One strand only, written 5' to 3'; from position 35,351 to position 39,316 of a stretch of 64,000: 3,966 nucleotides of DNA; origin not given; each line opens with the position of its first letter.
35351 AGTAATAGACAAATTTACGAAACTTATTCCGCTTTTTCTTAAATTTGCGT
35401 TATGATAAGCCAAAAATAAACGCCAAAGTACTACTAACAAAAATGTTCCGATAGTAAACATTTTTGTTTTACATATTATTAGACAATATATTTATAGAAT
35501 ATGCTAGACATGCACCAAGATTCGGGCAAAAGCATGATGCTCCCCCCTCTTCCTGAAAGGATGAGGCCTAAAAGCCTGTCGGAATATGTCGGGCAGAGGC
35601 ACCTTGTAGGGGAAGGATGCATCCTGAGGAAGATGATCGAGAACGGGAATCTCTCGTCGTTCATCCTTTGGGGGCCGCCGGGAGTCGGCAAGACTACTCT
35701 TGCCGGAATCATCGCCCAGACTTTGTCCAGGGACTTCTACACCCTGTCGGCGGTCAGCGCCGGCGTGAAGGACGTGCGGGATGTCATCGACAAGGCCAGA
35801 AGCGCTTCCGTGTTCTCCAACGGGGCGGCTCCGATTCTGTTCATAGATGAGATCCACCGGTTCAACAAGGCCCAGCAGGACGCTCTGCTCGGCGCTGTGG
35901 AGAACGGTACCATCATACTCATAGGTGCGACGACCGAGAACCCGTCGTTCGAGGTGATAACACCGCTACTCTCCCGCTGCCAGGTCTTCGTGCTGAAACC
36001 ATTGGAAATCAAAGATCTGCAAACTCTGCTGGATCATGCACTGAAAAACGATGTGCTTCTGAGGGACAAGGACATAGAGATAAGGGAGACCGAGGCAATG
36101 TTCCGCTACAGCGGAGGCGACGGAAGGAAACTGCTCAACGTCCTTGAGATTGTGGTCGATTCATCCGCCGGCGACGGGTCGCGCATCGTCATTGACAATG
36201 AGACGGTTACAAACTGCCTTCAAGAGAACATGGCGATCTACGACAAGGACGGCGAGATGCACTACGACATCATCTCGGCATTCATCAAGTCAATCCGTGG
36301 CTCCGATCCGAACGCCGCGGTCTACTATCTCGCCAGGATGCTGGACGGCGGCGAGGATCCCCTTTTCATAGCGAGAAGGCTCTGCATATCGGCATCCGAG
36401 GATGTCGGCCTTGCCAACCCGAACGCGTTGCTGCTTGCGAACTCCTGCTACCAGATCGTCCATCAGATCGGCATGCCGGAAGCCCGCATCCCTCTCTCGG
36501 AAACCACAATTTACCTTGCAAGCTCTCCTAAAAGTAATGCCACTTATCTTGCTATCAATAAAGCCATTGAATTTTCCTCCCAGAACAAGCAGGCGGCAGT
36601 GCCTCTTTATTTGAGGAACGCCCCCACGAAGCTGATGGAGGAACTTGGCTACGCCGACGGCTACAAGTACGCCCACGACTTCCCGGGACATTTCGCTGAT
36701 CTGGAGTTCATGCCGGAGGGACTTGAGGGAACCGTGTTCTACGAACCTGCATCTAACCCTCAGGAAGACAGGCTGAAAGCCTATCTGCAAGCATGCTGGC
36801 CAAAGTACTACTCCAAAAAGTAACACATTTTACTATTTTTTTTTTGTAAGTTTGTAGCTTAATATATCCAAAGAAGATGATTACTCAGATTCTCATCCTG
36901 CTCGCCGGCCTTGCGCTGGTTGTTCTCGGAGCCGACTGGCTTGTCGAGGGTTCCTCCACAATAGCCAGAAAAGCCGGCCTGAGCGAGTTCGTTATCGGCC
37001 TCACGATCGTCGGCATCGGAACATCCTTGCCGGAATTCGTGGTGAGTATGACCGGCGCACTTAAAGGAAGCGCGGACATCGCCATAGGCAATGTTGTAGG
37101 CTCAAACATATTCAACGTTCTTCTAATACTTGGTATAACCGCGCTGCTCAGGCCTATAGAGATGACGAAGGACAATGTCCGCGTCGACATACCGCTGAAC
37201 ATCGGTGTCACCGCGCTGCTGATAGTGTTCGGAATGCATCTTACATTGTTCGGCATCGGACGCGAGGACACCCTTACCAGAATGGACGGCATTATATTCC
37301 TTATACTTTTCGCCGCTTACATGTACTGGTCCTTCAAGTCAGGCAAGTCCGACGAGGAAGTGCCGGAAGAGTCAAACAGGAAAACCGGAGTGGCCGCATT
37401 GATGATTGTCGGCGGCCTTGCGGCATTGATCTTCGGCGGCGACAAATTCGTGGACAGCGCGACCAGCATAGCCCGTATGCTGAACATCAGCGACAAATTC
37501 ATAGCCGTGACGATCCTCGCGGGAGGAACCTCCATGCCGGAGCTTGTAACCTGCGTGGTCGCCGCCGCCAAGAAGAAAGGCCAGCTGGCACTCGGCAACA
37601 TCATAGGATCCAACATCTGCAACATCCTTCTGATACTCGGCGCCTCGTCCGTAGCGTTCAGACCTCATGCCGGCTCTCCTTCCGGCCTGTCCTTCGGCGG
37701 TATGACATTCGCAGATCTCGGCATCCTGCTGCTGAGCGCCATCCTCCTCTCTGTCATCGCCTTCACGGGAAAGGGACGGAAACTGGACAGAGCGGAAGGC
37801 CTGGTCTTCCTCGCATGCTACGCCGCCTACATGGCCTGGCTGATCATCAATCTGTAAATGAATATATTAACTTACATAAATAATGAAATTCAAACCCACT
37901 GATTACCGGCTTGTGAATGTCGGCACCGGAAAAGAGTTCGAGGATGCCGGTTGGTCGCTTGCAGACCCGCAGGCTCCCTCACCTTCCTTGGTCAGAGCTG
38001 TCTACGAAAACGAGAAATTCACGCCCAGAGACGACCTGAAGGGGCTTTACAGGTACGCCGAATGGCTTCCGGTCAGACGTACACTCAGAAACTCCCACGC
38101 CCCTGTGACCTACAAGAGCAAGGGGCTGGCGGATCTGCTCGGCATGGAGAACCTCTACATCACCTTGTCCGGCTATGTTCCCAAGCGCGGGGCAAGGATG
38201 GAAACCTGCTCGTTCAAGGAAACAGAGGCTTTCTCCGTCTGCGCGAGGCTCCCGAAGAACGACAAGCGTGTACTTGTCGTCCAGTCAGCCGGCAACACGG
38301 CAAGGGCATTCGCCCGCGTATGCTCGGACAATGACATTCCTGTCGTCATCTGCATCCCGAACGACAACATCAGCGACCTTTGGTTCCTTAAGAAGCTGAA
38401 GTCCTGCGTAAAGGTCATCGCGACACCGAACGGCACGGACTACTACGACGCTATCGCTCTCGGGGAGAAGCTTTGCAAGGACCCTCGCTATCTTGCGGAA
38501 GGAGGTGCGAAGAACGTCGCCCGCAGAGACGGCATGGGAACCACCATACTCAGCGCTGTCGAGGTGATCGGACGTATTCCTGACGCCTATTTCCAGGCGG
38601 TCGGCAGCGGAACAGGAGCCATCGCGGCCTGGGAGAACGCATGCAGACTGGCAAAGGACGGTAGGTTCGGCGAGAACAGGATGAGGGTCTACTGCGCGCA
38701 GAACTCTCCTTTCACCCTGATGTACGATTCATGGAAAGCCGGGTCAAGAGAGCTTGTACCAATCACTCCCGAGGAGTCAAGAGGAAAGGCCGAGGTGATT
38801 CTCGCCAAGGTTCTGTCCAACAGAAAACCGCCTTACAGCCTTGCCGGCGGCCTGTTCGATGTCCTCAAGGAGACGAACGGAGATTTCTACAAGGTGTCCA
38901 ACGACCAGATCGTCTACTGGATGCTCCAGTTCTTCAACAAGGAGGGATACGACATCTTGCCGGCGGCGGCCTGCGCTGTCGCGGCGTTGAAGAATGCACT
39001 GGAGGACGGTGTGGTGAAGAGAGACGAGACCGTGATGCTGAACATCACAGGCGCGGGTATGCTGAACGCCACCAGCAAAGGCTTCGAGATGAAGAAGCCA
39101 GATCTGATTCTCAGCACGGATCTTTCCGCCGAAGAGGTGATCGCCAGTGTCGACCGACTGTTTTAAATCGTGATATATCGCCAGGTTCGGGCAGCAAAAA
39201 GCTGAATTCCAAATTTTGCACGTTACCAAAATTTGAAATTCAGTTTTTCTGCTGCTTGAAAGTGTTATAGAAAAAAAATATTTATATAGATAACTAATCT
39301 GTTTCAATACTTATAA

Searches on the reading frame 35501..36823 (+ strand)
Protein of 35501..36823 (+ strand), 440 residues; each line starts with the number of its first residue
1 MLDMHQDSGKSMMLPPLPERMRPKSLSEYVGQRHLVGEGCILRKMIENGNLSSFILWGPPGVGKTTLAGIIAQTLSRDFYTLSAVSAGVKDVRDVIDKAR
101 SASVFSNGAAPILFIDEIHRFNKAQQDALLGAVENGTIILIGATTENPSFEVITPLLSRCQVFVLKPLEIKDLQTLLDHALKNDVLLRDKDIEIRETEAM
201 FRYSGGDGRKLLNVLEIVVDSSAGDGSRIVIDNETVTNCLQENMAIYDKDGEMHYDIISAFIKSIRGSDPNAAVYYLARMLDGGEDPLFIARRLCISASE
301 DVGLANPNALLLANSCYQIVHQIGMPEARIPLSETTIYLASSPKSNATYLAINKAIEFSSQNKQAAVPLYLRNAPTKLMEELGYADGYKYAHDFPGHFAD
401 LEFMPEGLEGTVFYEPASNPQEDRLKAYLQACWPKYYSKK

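Call 13: search_protein_families(library=ncbifam, proteins=[window:35501-36823:+])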
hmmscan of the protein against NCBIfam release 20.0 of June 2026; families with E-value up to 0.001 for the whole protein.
window:35501-36823:+ (440 aa): 71 families (the best 25 are shown)
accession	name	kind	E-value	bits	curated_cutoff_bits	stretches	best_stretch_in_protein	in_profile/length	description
NF009881.0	PRK13341.1-2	equivalog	3.9e-133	444.9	651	1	13-427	14-429/736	AAA family ATPase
NF009883.0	PRK13341.1-4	equivalog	2.5e-125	419.1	668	1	8-422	12-427/729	AAA family ATPase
NF009880.0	PRK13341.1-1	equivalog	6.1e-109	365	891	1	15-438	6-411/599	AAA family ATPase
NF009882.0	PRK13341.1-3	equivalog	1.3e-106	357.4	1197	1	16-427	19-431/734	AAA family ATPase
NF011289.0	PRK14700.1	equivalog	4.4e-58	196.8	570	1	132-430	3-292/300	recombination factor protein RarA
NF001679.0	PRK00440.1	equivalog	7.7e-20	71.2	303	1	19-219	10-209/322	replication factor C small subunit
TIGR02397.1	dnaX_nterm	equivalog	2.7e-19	69.7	250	2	76-240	85-239/355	DNA polymerase III subunit gamma/tau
NF000868.0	PRK00080.1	equivalog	7.6e-18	64.5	282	1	19-136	17-129/330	Holliday junction branch migration DNA helicase RuvB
NF005171.0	PRK06645.1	equivalog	5.2e-17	61.5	614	2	84-218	107-235/509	DNA polymerase III subunits gamma and tau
NF011512.0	PRK14950.1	equivalog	1e-15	57.9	593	2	84-222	97-229/585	DNA polymerase III subunits gamma and tau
NF011531.0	PRK14971.1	equivalog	2.1e-15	56.6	685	2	76-179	89-191/614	DNA polymerase III subunit gamma/tau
TIGR00635.1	ruvB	equivalog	2.1e-15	56.5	299.05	1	25-135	2-107/305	Holliday junction branch migration DNA helicase RuvB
NF004549.0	PRK05896.1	equivalog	2.6e-15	56.2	578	2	72-186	83-196/642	DNA polymerase III subunits gamma and tau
NF004046.1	PRK05563.1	equivalog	1.2e-14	54.2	400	2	84-287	95-277/567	DNA polymerase III subunit gamma/tau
NF006585.0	PRK09111.1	equivalog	2.1e-14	53.1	604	2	84-184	125-223/616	DNA polymerase III subunit gamma/tau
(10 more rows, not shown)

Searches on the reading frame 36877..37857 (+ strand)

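Call 13: search_protein_families(library=ncbifam, proteins=[window:36877-37857:+])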
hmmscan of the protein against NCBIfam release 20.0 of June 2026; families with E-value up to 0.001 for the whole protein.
window:36877-37857:+ (326 aa): 6 families
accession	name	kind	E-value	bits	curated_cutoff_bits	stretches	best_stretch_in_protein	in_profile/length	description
TIGR00367.1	TIGR00367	hypoth_equivalog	2.6e-71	240.3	179.65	1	2-318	2-312/312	calcium/sodium antiporter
NF008005.0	PRK10734.1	equivalog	2.6e-58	197.7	432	1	1-322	1-316/325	calcium/sodium antiporter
TIGR00846.1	caca2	superfamily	1.1e-18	67.2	317.45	2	159-320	215-369/372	calcium/proton exchanger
TIGR00927.1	2A1904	subfamily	3.4e-16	58.2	710.1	2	29-122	1072-1163/1209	K+-dependent Na+/Ca+ exchanger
TIGR00845.1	caca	equivalog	9.6e-13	46.8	679.85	2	26-89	770-834/921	sodium/calcium exchanger 1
TIGR00378.1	cax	equivalog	8.3e-12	45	211.15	2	74-316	85-342/349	calcium/proton exchanger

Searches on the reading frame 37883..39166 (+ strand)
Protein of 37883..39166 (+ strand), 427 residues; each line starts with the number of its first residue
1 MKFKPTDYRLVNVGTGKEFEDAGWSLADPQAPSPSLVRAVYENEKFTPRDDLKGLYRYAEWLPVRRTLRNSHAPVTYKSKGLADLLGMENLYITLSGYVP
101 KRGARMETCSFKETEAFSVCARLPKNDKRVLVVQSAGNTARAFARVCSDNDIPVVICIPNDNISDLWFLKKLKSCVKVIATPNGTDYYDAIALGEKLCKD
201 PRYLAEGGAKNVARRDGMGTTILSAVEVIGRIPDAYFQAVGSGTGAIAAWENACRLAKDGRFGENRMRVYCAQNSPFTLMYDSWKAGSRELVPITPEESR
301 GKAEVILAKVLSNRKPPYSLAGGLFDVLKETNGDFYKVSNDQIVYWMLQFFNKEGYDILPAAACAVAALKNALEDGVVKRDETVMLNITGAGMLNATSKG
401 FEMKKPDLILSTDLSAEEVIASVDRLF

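Call 13: search_protein_families(library=ncbifam, proteins=[window:37883-39166:+])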
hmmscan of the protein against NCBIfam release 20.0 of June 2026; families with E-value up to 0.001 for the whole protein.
window:37883-39166:+ (427 aa): 13 families
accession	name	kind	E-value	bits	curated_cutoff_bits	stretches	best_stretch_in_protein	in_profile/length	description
TIGR03844.1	cysteate_syn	equivalog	4.8e-129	430.6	324.9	1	8-394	1-381/398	cysteate synthase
NF006050.0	PRK08197.1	equivalog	2.2e-22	79.4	303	1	51-396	54-385/406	threonine synthase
TIGR00260.1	thrC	equivalog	1.7e-13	50.4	167.1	1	76-392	25-335/340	threonine synthase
NF006205.0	PRK08329.1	equivalog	3.2e-11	42.8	358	2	48-252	36-224/347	threonine synthase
NF004996.0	PRK06381.1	equivalog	7.4e-10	38.3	266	1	76-390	18-316/319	threonine synthase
NF006390.0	PRK08639.1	equivalog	1.2e-08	34.3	421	0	325-391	250-313/418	threonine ammonia-lyase IlvA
TIGR02079.1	THD1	equivalog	2e-07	30.1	440.55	0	105-160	40-96/410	threonine ammonia-lyase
NF004170.0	PRK05638.1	equivalog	4.4e-07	28.8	421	0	52-244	43-223/442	threonine synthase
TIGR01127.1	ilvA_1Cterm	equivalog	1.3e-05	24.4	378.75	1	106-390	25-283/380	threonine ammonia-lyase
NF006674.0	PRK09224.1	subfamily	1.5e-05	23.9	577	0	101-161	45-106/508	threonine ammonia-lyase IlvA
NF005680.0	PRK07476.1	equivalog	0.00025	20.1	413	0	105-392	47-310/326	hydroxyectoine utilization dehydratase EutB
NF005454.0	PRK07048.1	equivalog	0.00092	18.4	452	0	109-161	53-106/324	threo-3-hydroxy-L-aspartate ammonia-lyase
NF005600.0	PRK07334.1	equivalog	0.00093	17.9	496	0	107-161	54-109/408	threonine ammonia-lyase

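Call 40: find_encoding_contigs(protein=window:37883-39166:+, flank=3000, max_places=10)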
Protein window:37883-39166:+ (427 aa): 15 contigs read that carry it; 3 places shown.
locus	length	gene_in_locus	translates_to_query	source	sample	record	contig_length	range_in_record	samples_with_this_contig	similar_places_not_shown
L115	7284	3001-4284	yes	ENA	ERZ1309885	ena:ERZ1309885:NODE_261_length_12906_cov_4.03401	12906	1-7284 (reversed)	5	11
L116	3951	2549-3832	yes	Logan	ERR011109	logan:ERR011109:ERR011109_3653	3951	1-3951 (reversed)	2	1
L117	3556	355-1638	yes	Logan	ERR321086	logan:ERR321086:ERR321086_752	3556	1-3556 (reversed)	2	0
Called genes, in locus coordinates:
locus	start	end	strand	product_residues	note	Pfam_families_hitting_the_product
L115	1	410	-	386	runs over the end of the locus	PF00753:Lactamase_B, PF19583:ODP, PF00258:Flavodoxin_1, PF12724:Flavodoxin_5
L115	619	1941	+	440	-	PF05496:RuvB_N, PF13191:AAA_16 (faint), PF00004:AAA, PF07728:AAA_5 (weak), PF13173:AAA_14 (weak), PF16193:AAA_assoc_2, PF12002:MgsA_C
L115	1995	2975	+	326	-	PF01699:Na_Ca_ex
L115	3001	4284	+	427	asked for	PF00291:PALP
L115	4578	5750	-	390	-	-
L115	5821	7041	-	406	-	PF02547:Queuosine_synth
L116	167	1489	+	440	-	PF05496:RuvB_N, PF13191:AAA_16 (faint), PF00004:AAA, PF07728:AAA_5 (weak), PF13173:AAA_14 (weak), PF16193:AAA_assoc_2, PF12002:MgsA_C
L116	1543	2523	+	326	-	PF01699:Na_Ca_ex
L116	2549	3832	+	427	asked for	PF00291:PALP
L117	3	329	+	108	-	?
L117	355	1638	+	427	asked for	PF00291:PALP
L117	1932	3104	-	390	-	-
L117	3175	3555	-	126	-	?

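Call 48: find_homologous_proteins(query=window:37883-39166:+, max_evalue=1e-60)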
Query window:37883-39166:+ (427 aa): 8000 proteins with E <= 1e-60 among 8000 candidates; the best 120 are listed.
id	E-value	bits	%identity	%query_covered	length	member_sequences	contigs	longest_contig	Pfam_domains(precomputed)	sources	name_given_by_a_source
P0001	3.3e-285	963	99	100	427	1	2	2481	PF00291.32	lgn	-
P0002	1.0e-267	906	96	100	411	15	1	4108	PF00291.32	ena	-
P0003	4.0e-258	874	88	100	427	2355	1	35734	PF00291.32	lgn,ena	-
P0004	1.0e-255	866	87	100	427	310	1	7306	PF00291.32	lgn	-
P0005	5.5e-254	861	86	100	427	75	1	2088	PF00291.32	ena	-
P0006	1.4e-250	849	86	100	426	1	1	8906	PF00291.32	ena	-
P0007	7.4e-250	847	85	100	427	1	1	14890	PF00291.32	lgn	-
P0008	1.6e-249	846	85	100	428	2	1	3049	PF00291.32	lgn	-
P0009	9.3e-248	840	84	100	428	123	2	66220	PF00291.32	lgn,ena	-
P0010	6.2e-247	837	85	100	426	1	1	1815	PF00291.32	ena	-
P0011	2.3e-246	836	83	100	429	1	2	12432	PF00291.32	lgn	-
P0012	8.3e-246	834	83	100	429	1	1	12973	PF00291.32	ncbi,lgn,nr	ncbi:MAG: cysteate synthase [Bacteroidales bacterium]|nr:cysteate synthase [Bacteroidales bacterium]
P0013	1.8e-245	833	83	100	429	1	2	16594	PF00291.32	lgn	-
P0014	5.4e-245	831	82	100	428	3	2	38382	PF00291.32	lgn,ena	-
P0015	1.2e-244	830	82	100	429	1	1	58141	PF00291.32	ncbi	-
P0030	5.6e-240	814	79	100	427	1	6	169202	PF00291.32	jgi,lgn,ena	jgi:cysteate synthase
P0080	8.7e-234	794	79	100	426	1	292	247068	PF00291.32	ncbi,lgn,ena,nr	ncbi:MAG: cysteate synthase [Bacteroides sp.]|nr:cysteate synthase [Bacteroides sp.] MDD6149963.1 cy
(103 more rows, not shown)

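Call 49: find_encoding_contigs(protein=P0009, flank=2500, max_places=2)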
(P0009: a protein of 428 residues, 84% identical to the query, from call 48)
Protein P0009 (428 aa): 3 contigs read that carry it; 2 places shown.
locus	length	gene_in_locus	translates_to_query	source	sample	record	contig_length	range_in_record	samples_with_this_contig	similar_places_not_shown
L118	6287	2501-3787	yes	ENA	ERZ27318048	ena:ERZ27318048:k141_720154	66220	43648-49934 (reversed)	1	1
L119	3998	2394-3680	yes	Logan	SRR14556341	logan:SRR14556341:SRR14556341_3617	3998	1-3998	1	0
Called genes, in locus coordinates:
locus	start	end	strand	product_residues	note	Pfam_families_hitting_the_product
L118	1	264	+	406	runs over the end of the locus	PF02547:Queuosine_synth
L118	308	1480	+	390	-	-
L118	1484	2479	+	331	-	PF01699:Na_Ca_ex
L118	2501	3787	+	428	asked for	PF00291:PALP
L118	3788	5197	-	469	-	PF05958:tRNA_U5-meth_tr, PF13847:Methyltransf_31, PF13649:Methyltransf_25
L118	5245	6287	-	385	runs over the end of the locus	PF00753:Lactamase_B (weak), PF19583:ODP, PF00258:Flavodoxin_1, PF12724:Flavodoxin_5 (weak)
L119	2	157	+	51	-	?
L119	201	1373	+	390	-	-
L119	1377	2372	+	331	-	PF01699:Na_Ca_ex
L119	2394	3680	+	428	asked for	PF00291:PALP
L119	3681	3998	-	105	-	?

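Call 50: find_encoding_contigs(protein=P0015, flank=2500, max_places=2)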
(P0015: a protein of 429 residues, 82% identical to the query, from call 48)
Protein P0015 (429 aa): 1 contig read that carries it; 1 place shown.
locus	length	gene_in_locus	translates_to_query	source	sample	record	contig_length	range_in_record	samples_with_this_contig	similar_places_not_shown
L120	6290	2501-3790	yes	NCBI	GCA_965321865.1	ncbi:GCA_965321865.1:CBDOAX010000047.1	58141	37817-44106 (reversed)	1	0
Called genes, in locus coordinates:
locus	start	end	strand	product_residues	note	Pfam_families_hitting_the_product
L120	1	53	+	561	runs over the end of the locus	PF02690:Na_Pi_cotrans, PF01895:PhoU (faint)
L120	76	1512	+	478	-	PF01938:TRAM (faint), PF05958:tRNA_U5-meth_tr, PF09445:Methyltransf_15 (weak), PF13649:Methyltransf_25 (weak), PF13847:Methyltransf_31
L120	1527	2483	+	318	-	PF01699:Na_Ca_ex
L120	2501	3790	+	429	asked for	PF00291:PALP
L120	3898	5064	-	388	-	-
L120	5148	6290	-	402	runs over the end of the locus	PF02547:Queuosine_synth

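Call 51: find_encoding_contigs(protein=P0030, flank=2500, max_places=2)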
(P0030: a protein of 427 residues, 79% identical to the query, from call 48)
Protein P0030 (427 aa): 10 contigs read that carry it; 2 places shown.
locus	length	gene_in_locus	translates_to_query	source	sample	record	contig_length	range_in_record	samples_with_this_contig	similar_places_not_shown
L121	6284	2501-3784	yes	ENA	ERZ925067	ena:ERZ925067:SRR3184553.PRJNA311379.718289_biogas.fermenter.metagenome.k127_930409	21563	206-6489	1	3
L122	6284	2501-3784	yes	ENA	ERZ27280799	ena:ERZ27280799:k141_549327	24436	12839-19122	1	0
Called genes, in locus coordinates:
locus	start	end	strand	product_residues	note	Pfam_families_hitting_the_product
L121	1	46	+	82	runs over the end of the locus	?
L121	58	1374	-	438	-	PF25145:NfeD1b_N, PF24961:NfeD_membrane, PF01957:NfeD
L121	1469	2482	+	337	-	PF01699:Na_Ca_ex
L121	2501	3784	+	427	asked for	PF00291:PALP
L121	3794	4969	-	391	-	-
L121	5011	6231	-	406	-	PF02547:Queuosine_synth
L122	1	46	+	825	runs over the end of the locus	PF16334:DUF4964, PF17168:DUF5127, PF16335:GtaA_6_Hairpin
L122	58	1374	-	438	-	PF25145:NfeD1b_N, PF24961:NfeD_membrane, PF01957:NfeD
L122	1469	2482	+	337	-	PF01699:Na_Ca_ex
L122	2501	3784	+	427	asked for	PF00291:PALP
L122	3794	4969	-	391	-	-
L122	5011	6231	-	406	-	PF02547:Queuosine_synth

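Call 52: find_encoding_contigs(protein=P0080, flank=2500, max_places=2)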
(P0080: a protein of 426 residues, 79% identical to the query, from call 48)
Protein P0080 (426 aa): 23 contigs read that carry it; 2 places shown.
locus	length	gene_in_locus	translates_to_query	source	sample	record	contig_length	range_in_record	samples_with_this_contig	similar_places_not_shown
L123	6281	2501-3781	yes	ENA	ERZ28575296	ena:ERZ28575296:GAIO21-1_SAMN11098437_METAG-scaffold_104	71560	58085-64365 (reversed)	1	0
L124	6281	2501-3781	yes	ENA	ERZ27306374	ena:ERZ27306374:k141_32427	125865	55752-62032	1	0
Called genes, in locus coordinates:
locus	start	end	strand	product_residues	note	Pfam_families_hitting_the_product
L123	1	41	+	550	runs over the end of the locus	PF02690:Na_Pi_cotrans, PF01895:PhoU (faint)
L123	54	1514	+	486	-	PF01938:TRAM, PF05958:tRNA_U5-meth_tr, PF13847:Methyltransf_31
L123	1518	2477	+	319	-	PF01699:Na_Ca_ex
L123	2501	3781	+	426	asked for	PF00291:PALP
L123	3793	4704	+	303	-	PF05552:MS_channel_1st_1 (weak), PF00924:MS_channel_2nd, PF21082:MS_channel_3rd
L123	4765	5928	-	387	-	-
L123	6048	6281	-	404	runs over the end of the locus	PF02547:Queuosine_synth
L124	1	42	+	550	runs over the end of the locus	PF02690:Na_Pi_cotrans, PF01895:PhoU (faint)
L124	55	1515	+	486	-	PF01938:TRAM, PF05958:tRNA_U5-meth_tr, PF13847:Methyltransf_31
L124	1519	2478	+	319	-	PF01699:Na_Ca_ex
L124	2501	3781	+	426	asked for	PF00291:PALP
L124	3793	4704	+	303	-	PF05552:MS_channel_1st_1 (weak), PF00924:MS_channel_2nd, PF21082:MS_channel_3rd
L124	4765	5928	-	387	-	-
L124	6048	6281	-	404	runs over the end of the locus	PF02547:Queuosine_synth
